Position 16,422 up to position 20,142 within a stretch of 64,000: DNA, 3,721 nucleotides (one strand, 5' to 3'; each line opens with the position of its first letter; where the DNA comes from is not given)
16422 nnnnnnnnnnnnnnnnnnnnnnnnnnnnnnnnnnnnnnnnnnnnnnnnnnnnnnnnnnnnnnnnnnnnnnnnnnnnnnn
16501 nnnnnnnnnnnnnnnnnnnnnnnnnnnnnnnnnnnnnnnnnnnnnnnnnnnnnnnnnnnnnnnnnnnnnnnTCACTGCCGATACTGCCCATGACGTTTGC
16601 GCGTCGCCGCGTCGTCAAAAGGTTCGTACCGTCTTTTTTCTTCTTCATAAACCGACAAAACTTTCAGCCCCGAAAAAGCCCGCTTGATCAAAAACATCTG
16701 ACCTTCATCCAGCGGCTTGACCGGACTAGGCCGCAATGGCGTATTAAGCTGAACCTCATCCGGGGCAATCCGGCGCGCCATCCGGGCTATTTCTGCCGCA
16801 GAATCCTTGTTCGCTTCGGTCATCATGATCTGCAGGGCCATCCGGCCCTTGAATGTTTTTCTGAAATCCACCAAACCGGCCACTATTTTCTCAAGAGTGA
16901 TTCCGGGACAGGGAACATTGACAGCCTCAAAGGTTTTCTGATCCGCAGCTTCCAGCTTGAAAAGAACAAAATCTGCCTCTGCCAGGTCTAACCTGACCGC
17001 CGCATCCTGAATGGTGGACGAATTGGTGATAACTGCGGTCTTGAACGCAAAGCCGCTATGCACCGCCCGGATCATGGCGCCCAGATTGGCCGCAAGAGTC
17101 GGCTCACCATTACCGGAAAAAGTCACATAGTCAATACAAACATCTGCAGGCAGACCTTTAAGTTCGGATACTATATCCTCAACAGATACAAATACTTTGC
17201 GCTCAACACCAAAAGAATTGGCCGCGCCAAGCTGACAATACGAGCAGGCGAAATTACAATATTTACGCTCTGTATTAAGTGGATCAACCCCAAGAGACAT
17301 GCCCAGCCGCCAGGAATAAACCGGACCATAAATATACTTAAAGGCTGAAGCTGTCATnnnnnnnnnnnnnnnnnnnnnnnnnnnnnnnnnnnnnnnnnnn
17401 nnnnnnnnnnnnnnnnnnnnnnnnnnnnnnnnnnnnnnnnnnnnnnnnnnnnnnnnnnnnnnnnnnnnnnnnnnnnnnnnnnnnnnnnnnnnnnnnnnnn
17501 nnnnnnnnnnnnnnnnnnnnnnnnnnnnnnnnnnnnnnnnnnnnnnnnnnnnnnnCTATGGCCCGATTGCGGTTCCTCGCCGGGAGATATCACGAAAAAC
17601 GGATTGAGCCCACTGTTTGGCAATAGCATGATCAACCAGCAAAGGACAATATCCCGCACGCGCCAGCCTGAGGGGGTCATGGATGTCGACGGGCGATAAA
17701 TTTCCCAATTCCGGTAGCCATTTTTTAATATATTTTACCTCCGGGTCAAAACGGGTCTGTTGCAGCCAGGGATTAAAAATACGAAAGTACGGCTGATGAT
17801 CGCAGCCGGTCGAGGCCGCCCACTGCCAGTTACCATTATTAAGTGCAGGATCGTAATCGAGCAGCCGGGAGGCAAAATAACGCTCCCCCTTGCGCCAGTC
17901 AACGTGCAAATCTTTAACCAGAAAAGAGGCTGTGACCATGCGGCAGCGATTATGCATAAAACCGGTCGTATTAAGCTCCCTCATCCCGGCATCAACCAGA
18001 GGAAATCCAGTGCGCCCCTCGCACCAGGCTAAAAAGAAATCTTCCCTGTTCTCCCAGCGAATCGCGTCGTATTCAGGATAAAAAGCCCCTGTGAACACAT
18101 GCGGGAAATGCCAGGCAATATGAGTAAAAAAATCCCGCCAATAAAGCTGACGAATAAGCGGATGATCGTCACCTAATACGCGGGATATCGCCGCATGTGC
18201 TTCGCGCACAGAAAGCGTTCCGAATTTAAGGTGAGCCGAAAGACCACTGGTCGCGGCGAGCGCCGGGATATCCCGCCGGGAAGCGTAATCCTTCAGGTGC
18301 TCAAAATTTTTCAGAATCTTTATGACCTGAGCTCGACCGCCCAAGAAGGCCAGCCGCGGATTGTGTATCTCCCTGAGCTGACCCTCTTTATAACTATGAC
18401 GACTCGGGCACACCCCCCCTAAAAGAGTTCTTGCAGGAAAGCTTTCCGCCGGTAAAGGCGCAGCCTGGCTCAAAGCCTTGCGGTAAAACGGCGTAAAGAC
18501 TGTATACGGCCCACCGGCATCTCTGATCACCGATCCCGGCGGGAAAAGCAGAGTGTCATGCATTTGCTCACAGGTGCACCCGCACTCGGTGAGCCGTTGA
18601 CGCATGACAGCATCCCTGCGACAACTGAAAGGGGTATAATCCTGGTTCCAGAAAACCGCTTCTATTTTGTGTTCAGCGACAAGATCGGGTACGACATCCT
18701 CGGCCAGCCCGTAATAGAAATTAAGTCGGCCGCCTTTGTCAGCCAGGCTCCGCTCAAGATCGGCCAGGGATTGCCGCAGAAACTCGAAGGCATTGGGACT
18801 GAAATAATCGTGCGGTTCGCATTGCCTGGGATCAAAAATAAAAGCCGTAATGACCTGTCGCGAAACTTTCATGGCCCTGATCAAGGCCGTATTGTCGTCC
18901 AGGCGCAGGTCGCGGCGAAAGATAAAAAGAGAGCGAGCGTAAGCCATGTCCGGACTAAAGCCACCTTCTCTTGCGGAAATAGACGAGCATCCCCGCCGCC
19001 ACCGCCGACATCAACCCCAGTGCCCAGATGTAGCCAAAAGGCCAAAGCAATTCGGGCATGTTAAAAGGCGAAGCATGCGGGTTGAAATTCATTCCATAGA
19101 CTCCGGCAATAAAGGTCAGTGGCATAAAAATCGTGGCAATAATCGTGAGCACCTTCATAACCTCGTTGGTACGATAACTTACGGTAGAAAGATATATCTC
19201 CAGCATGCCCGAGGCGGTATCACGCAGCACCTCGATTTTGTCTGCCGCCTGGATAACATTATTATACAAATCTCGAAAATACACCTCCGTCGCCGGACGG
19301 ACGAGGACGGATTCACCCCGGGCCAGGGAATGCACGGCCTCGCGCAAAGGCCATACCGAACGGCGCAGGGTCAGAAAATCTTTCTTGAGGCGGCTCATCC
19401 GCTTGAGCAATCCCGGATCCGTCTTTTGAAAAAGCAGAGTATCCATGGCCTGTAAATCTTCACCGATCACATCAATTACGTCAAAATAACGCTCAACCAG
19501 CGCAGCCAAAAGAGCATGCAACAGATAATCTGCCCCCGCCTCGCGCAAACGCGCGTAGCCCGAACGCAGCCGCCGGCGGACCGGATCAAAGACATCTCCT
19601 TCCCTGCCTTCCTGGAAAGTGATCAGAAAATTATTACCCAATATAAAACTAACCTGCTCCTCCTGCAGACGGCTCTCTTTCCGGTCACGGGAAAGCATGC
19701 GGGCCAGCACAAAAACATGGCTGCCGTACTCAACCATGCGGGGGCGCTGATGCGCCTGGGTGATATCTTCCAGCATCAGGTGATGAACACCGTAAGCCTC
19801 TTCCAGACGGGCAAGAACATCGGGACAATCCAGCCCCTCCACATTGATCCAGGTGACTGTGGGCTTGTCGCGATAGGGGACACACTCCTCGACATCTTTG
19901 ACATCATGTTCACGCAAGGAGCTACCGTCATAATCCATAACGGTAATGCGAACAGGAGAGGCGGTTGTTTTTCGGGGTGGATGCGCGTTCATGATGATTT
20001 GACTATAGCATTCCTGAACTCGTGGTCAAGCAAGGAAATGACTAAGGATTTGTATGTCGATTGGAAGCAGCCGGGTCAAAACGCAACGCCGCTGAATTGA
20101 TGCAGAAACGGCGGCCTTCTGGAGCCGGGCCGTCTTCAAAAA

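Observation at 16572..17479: Tandem NrdR boxes place an uncharacterised radical SAM enzyme at the head of the class III RNR operon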

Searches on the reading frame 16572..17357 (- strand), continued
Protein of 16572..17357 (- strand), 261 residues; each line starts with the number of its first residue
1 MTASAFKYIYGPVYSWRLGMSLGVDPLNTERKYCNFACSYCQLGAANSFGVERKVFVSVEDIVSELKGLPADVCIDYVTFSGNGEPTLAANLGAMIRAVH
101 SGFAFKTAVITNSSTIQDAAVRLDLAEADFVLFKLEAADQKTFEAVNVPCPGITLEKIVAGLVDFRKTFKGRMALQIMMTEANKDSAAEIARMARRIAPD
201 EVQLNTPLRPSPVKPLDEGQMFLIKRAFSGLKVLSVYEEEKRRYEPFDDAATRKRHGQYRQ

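Call 66: find_encoding_contigs(protein=P0193, flank=8000, max_places=3)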
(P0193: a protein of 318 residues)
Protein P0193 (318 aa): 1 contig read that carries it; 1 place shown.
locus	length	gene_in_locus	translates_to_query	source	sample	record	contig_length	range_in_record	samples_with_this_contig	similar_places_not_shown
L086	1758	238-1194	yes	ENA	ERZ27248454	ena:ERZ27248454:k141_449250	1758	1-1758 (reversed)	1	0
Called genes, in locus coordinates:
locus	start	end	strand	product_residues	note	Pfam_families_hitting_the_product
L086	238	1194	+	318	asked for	PF04055:Radical_SAM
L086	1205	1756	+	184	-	?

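Call 70: find_related_loci(query=L041:9986-10780:+, collection=metagenome_contigs, flank=7000)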
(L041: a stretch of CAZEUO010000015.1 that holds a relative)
Query L041:9986-10780:+ (265 aa) in metagenome_contigs; peptide patterns used: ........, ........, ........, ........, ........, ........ (x = any residue, [..] = any of these).
600 stretches matched a pattern (row limit reached: there are more); 486 encode a relative of the query (tblastn E <= 1e-3); the best 80 are kept; 80 distinct loci.
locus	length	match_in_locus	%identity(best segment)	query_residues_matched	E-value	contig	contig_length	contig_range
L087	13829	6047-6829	57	5-264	3e-98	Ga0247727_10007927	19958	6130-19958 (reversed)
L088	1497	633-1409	55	1-260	1e-101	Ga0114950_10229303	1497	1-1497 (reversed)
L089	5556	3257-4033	53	1-259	7e-92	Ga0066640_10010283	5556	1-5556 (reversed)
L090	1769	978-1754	53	1-260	1e-87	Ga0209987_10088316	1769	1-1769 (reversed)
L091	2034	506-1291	51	1-257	3e-85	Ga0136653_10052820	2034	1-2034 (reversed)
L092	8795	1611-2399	52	2-259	4e-82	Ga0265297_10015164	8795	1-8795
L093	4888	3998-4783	50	1-257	4e-81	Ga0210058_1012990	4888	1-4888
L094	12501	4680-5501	48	1-259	1e-77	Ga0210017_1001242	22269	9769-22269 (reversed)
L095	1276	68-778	51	2-234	9e-81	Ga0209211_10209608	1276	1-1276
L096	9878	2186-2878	42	3-227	3e-54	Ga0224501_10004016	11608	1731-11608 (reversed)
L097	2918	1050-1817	40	3-254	3e-53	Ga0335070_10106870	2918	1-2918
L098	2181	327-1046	39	3-229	2e-51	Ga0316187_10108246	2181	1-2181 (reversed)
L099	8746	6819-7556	37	7-255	7e-50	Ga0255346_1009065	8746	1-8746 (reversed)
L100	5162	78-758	42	7-227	8e-50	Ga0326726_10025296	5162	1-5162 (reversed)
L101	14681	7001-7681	41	7-227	7e-50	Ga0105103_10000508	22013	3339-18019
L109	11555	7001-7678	42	8-227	5e-43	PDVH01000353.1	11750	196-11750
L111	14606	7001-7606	40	7-201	2e-40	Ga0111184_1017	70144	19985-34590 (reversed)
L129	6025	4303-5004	32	9-230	2e-29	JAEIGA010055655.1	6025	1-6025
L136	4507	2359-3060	32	9-230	3e-28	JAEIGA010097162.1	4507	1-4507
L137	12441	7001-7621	36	9-205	1e-27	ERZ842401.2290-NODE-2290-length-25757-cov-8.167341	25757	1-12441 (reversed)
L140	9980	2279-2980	32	9-230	3e-27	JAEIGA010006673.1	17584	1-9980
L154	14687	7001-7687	31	9-225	1e-25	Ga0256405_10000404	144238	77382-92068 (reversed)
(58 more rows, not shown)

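Call 75: search_protein_families(library=pfam, proteins=[L136:3565-4452:+, L129:5045-5497:+, L140:1076-2254:+, L137:5102-5803:+, L101:9262-10548:+, L101:8005-8643:+, L109:6053-6802:-, L111:6624-6908:+, L111:11216-11635:+, L154:6935-7735:+])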
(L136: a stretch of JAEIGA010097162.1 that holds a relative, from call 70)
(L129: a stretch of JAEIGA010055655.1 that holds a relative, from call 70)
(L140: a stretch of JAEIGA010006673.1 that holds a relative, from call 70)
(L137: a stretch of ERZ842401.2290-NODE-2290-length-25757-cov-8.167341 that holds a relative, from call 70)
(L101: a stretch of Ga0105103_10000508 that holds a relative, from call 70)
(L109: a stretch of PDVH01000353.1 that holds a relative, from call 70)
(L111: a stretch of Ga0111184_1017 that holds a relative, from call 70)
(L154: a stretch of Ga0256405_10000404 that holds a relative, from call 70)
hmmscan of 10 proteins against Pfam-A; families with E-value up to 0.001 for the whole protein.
L136:3565-4452:+ (296 aa): 1 family
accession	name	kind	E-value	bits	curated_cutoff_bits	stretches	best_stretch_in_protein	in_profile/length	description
PF01791.15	DeoC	-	1.3e-20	74.5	23.8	1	43-249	5-201/229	DeoC/LacD family aldolase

L129:5045-5497:+ (151 aa): 1 family
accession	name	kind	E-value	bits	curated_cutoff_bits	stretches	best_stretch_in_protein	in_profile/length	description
PF02580.21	Tyr_Deacylase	-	1.4e-57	194.5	25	1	2-146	1-144/144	D-Tyr-tRNA(Tyr) deacylase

L140:1076-2254:+ (393 aa): 2 families
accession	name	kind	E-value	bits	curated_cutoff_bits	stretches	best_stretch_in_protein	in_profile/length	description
PF01979.26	Amidohydro_1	-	3.1e-27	96.1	25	1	49-378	2-321/345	Amidohydrolase family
PF07969.17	Amidohydro_3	-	1.4e-06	28.5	29.7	0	294-374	356-444/472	Amidohydrolase family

L137:5102-5803:+ (234 aa): 1 family
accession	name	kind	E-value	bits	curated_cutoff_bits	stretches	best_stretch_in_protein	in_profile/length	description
PF14129.11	DUF4296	-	6.4e-13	49.5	27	1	25-106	3-86/87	Domain of unknown function (DUF4296)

L101:9262-10548:+ (429 aa): 8 families
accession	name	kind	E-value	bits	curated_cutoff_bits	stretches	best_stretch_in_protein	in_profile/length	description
PF01071.24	GARS_A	-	7.8e-74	248.2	27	1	101-294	1-194/194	Phosphoribosylglycinamide synthetase, ATP-grasp (A) domain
PF02844.21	GARS_N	-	1.6e-39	135.1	29.5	1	1-100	1-100/100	Phosphoribosylglycinamide synthetase, N domain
PF02843.22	GARS_C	-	5.9e-33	113.5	34.8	1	330-421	1-92/92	Phosphoribosylglycinamide synthetase, C domain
PF02222.28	ATP-grasp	-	1.6e-07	31.6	27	1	109-189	2-77/179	ATP-grasp domain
PF02655.19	ATP-grasp_3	-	9.1e-07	29.5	23.2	1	109-289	11-157/160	ATP-grasp domain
PF02786.22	CPSase_L_D2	-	1.1e-05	25.6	19.8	1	103-190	2-91/211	Carbamoyl-phosphate synthase L chain, ATP binding domain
PF08443.16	RimK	-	0.00021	21.4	21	0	103-169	4-72/188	RimK-like ATP-grasp domain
PF08442.15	ATP-grasp_2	-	0.00043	20.4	29.5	1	106-187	7-100/202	ATP-grasp domain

L101:8005-8643:+ (213 aa): 1 family
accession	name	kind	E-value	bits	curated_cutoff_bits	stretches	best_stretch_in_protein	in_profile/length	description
PF02589.21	LUD_dom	-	9.3e-41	140.1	22.6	1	13-206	1-188/189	LUD domain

L109:6053-6802:- (249 aa): 2 families
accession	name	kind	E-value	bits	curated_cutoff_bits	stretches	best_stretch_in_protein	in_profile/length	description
PF01709.26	Transcrip_reg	-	1.2e-60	204.3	27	1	82-237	1-160/160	TACO1/YebC second and third domain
PF20772.2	TACO1_YebC_N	-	3.1e-34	117.7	36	1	4-73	1-71/73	TACO1/YebC protein N-terminal domain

L111:6624-6908:+ (95 aa): 3 families
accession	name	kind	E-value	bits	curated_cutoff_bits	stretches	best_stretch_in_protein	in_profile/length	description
PF16561.11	AMPK1_CBM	-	9.9e-17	61.4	26.8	1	22-95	10-80/85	Glycogen recognition site of AMP-activated protein kinase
PF02922.24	CBM_48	-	3.5e-12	46.9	22.4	1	12-71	11-72/83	Carbohydrate-binding module 48 (Isoamylase N-terminal domain)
PF22058.2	X25_BaPul_like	-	0.00065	20.2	27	1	30-73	13-58/87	Pullulanase X25 domain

L111:11216-11635:+ (140 aa): 1 family
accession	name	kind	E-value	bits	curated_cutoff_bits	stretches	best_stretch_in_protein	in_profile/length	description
PF01951.21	Archease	-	8.3e-37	127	25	1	6-140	1-136/136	Archease protein family (MTH1598/TM1083)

L154:6935-7735:+ (267 aa): 1 family
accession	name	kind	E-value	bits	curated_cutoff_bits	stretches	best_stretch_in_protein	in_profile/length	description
PF04055.27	Radical_SAM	-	8.8e-12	46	29.5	1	46-195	5-147/166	Radical SAM superfamily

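Call 76: search_protein_families(library=ncbifam, proteins=[L041:10891-13266:+, L087:6832-9324:+], max_evalue=1e-20)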
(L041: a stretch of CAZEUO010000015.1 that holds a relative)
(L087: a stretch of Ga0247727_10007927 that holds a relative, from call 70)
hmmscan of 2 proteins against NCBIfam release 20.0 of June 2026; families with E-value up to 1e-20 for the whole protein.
L041:10891-13266:+ (791 aa): 21 families
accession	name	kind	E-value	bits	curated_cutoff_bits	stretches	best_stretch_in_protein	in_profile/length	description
NF006417.0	PRK08665.1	equivalog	0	1171.4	961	1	4-791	11-758/759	vitamin B12-dependent ribonucleotide reductase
NF005010.0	PRK06406.1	subfamily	5.9e-239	795.3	1125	1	51-582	212-736/771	vitamin B12-dependent ribonucleotide reductase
TIGR02504.1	NrdJ_Z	equivalog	3.1e-220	732.8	399.95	1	10-571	2-606/606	adenosylcobalamin-dependent ribonucleoside-diphosphate reductase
NF006207.0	PRK08332.1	equivalog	1.6e-142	476.4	2400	3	411-581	1403-1572/1684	vitamin B12-dependent ribonucleotide reductase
NF005122.0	PRK06556.1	equivalog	3.4e-129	432.2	859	3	407-736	534-854/960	vitamin B12-dependent ribonucleotide reductase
TIGR02506.1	NrdE_NrdA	equivalog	4.7e-104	349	341.05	2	9-406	3-428/616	ribonucleoside-diphosphate reductase subunit alpha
NF006577.0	PRK09102.1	equivalog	2.2e-92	310.3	620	1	4-582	24-586/604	ribonucleoside-diphosphate reductase subunit alpha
NF005991.0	PRK08115.1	equivalog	1.8e-89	300.8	854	2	226-596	430-801/858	vitamin B12-dependent ribonucleotide reductase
NF005736.0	PRK07562.1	equivalog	8.7e-86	288.6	1737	2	194-402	396-602/1222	vitamin B12-dependent ribonucleotide reductase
NF005401.0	PRK06948.1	subfamily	6.4e-78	262.9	906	1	11-572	19-591/604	ribonucleotide reductase-like protein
NF005544.0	PRK07207.1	equivalog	1.7e-74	251.2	965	2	10-222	301-509/965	ribonucleoside-diphosphate reductase subunit alpha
NF005101.0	PRK06539.1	equivalog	5.2e-73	246.4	988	2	225-407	392-574/822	ribonucleoside-diphosphate reductase subunit alpha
NF009029.0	PRK12365.1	equivalog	1.4e-60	205.3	1350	2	226-405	623-802/1046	ribonucleoside-diphosphate reductase subunit alpha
NF005483.0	PRK07088.1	equivalog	4.7e-58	197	1214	1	9-226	162-378/764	ribonucleoside-diphosphate reductase subunit alpha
NF006279.0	PRK08447.1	equivalog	1.7e-56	192.1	1082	1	11-220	143-349/789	ribonucleoside-diphosphate reductase subunit alpha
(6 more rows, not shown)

L087:6832-9324:+ (831 aa): 20 families
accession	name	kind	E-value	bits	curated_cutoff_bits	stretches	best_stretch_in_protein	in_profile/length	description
NF006417.0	PRK08665.1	equivalog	0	1190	961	1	3-831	10-758/759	vitamin B12-dependent ribonucleotide reductase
NF005010.0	PRK06406.1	subfamily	1.8e-245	816.8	1125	1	54-584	215-738/771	vitamin B12-dependent ribonucleotide reductase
TIGR02504.1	NrdJ_Z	equivalog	1.4e-219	730.7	399.95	1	10-571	2-606/606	adenosylcobalamin-dependent ribonucleoside-diphosphate reductase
NF006207.0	PRK08332.1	equivalog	1.6e-141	473.1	2400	3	411-588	1403-1578/1684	vitamin B12-dependent ribonucleotide reductase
NF005122.0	PRK06556.1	equivalog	6.4e-127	424.7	859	3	407-767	534-870/960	vitamin B12-dependent ribonucleotide reductase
TIGR02506.1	NrdE_NrdA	equivalog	1.6e-104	350.5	341.05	2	8-404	2-426/616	ribonucleoside-diphosphate reductase subunit alpha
NF006577.0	PRK09102.1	equivalog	9.1e-95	318.1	620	1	5-591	25-596/604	ribonucleoside-diphosphate reductase subunit alpha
NF005991.0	PRK08115.1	equivalog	2.3e-87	293.9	854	2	226-593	430-799/858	vitamin B12-dependent ribonucleotide reductase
NF005736.0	PRK07562.1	equivalog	2.8e-80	270.3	1737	2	194-402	396-602/1222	vitamin B12-dependent ribonucleotide reductase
NF005101.0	PRK06539.1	equivalog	2.3e-78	264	988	2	10-220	153-360/822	ribonucleoside-diphosphate reductase subunit alpha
NF005401.0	PRK06948.1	subfamily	2.4e-78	264.3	906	1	28-578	31-597/604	ribonucleotide reductase-like protein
NF005544.0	PRK07207.1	equivalog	1.2e-77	261.7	965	2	9-231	300-518/965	ribonucleoside-diphosphate reductase subunit alpha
NF009029.0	PRK12365.1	equivalog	3.8e-60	203.9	1350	1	7-230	380-600/1046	ribonucleoside-diphosphate reductase subunit alpha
NF005483.0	PRK07088.1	equivalog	1.7e-58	198.4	1214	1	8-234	161-386/764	ribonucleoside-diphosphate reductase subunit alpha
NF006665.0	PRK09209.1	equivalog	1.9e-58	198.4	1057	1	8-236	159-386/761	ribonucleoside-diphosphate reductase subunit alpha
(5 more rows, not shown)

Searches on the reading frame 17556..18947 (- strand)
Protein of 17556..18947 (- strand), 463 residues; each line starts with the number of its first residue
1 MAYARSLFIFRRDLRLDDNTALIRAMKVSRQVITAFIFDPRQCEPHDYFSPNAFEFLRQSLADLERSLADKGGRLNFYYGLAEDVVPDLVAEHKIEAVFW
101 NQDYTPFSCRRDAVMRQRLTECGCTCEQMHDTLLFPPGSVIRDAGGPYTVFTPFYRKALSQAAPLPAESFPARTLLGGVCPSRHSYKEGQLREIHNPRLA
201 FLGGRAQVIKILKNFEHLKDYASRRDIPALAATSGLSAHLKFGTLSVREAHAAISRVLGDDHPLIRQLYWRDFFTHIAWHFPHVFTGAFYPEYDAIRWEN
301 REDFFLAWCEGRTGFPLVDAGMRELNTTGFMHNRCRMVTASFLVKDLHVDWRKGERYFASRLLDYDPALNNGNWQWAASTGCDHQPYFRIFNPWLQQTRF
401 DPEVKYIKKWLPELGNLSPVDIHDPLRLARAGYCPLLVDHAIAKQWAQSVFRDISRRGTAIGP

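Call 7: search_protein_families(library=pfam, proteins=[window:17556-18947:-])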
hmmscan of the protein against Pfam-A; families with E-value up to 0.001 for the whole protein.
window:17556-18947:- (463 aa): 2 families
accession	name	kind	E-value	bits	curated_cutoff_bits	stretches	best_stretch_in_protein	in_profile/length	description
PF03441.19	FAD_binding_7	-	4.6e-74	248.6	27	1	265-449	2-199/203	FAD binding domain of DNA photolyase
PF00875.24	DNA_photolyase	-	6.3e-47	160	26.6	1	7-167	2-162/164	DNA photolyase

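Call 8: search_protein_families(library=ncbifam, proteins=[window:17556-18947:-])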
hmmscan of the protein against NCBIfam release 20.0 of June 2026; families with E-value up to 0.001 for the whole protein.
window:17556-18947:- (463 aa): 5 families
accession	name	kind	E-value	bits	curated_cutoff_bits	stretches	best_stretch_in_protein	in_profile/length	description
NF007955.0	PRK10674.1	equivalog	8.7e-106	354.6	506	1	7-452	5-466/472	deoxyribodipyrimidine photo-lyase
TIGR03556.1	photolyase_8HDF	exception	1.4e-101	340.7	884.6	1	6-446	3-463/471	deoxyribodipyrimidine photo-lyase, 8-HDF type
TIGR02765.1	crypto_DASH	subfamily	4.6e-67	226.8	317.05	1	6-414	3-431/431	DASH family cryptochrome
TIGR02766.1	crypt_chrom_pln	subfamily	1.5e-62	211.9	603.85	1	6-426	2-443/480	cryptochrome photoreceptor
TIGR00591.1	phr2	superfamily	6e-10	39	550.05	1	201-259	221-281/453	deoxyribodipyrimidine photo-lyase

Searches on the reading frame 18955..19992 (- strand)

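Call 7: search_protein_families(library=pfam, proteins=[window:18955-19992:-])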
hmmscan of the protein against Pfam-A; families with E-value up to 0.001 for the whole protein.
window:18955-19992:- (345 aa): 1 family
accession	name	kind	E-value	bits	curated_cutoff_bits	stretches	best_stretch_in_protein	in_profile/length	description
PF01544.23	CorA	-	1.1e-66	225.6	27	1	45-341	3-292/292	CorA-like Mg2+ transporter protein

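Call 8: search_protein_families(library=ncbifam, proteins=[window:18955-19992:-])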
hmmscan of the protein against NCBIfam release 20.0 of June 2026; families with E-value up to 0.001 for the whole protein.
window:18955-19992:- (345 aa): 2 families
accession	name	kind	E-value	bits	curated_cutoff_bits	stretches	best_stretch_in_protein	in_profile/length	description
TIGR00383.1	corA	equivalog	1.8e-88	297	200.75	1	16-345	1-320/320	magnesium/cobalt transporter CorA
NF007092.0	PRK09546.1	equivalog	6e-12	45.3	292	1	73-345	66-327/327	zinc transporter ZntB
